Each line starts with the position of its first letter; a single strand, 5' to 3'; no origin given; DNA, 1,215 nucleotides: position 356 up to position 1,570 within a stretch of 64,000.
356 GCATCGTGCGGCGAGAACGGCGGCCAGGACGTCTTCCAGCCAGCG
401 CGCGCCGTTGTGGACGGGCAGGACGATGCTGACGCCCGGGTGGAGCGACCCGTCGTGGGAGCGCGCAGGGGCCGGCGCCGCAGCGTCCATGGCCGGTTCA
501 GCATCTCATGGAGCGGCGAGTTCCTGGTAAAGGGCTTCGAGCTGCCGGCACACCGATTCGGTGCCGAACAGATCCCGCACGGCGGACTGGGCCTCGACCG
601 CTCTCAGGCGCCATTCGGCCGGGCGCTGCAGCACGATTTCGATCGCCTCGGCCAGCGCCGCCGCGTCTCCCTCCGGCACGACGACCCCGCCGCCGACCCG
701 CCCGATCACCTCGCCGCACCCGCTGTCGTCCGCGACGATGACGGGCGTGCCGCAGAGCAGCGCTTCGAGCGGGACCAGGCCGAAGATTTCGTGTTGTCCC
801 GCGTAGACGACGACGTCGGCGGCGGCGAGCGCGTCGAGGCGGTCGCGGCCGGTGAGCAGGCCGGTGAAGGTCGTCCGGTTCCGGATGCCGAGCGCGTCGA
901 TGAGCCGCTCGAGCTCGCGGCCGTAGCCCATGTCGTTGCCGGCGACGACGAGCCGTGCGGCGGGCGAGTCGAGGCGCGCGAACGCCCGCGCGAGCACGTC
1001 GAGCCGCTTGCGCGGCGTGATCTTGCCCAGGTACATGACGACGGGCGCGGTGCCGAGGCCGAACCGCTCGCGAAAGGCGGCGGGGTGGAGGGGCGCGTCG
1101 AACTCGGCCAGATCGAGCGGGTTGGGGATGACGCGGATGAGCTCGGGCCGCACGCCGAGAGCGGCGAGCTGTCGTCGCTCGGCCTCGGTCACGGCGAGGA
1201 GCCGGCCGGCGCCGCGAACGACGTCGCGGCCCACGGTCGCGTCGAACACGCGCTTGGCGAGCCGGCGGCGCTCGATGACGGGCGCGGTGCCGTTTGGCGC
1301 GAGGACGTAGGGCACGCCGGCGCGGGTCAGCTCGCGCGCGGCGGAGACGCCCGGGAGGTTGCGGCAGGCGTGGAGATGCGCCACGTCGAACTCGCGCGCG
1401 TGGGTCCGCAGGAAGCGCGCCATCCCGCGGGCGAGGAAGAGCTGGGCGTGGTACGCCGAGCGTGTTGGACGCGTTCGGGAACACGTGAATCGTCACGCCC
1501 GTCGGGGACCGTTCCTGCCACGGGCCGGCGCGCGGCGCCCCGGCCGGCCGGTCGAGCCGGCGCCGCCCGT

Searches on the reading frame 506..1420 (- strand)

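Call 82: search_protein_families(library=ncbifam, proteins=[window:506-1420:-], max_evalue=0.00001)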
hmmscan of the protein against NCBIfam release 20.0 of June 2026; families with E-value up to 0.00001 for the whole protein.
window:506-1420:- (304 aa): 26 families (the best 25 are shown)
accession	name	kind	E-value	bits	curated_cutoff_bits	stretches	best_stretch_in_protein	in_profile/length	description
NF038295.1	EPS_HpsP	equivalog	2.6e-32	112.3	550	1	2-301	84-387/388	hormogonium polysaccharide biosynthesis glycosyltransferase HpsP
TIGR03449.1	mycothiol_MshA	equivalog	9.5e-26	90.6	462.5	1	64-301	158-403/406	D-inositol-3-phosphate glycosyltransferase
NF046085.1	XrtY_assoc_Gly1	equivalog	2e-23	82.9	400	1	7-301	94-384/387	XrtY-associated glycosyltransferase XYAG1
TIGR03999.1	thiol_BshA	equivalog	3.8e-22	78.7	273.7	1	92-302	166-374/375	N-acetyl-alpha-D-glucosaminyl L-malate synthase BshA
NF053787.1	GlcN_PG_synth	equivalog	5.8e-22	78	480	1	72-302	145-360/361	N-acetylglucosaminyl phosphatidylglycerol synthase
TIGR04063.1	stp3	hypoth_equivalog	1.1e-21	77.2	442.05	1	63-301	150-395/397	TIGR04063 family PEP-CTERM/XrtA system glycosyltransferase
TIGR04047.1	MSMEG_0565_glyc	hypoth_equivalog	6.3e-21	74.9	259.85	1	69-277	137-352/373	MSMEG_0565 family glycosyltransferase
TIGR02149.1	glgA_Coryne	subfamily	1.8e-20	73.5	302.4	1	63-301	137-390/391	glycogen synthase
NF041876.1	EPS_EpsE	equivalog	1.1e-19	70.9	400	1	127-289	216-384/389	exopolysaccharide biosynthesis GT4 family glycosyltransferase EpsE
TIGR03088.1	stp2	hypoth_equivalog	5e-18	65.3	409.05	1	87-301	154-373/374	TIGR03088 family PEP-CTERM/XrtA system glycosyltransferase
NF041010.1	glycosy_Agl16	equivalog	2.1e-17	63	575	1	61-301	124-351/352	glycosylation protein Agl16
NF038011.1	PelF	equivalog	2.2e-16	60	100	1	54-298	242-489/489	GT4 family glycosyltransferase PelF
NF038255.1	exopoly_VpsD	equivalog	3.8e-15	55.6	300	1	95-301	179-379/381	VpsD family glycosyltransferase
TIGR04157.1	glyco_rSAM_CFB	subfamily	1.6e-13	50.4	400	1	89-241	189-341/406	TIGR04157 family glycosyltransferase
NF047684.1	TeichurnBiosyTuaC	equivalog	3.2e-13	49.4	550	1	10-301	106-389/391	teichuronic acid biosynthesis protein TuaC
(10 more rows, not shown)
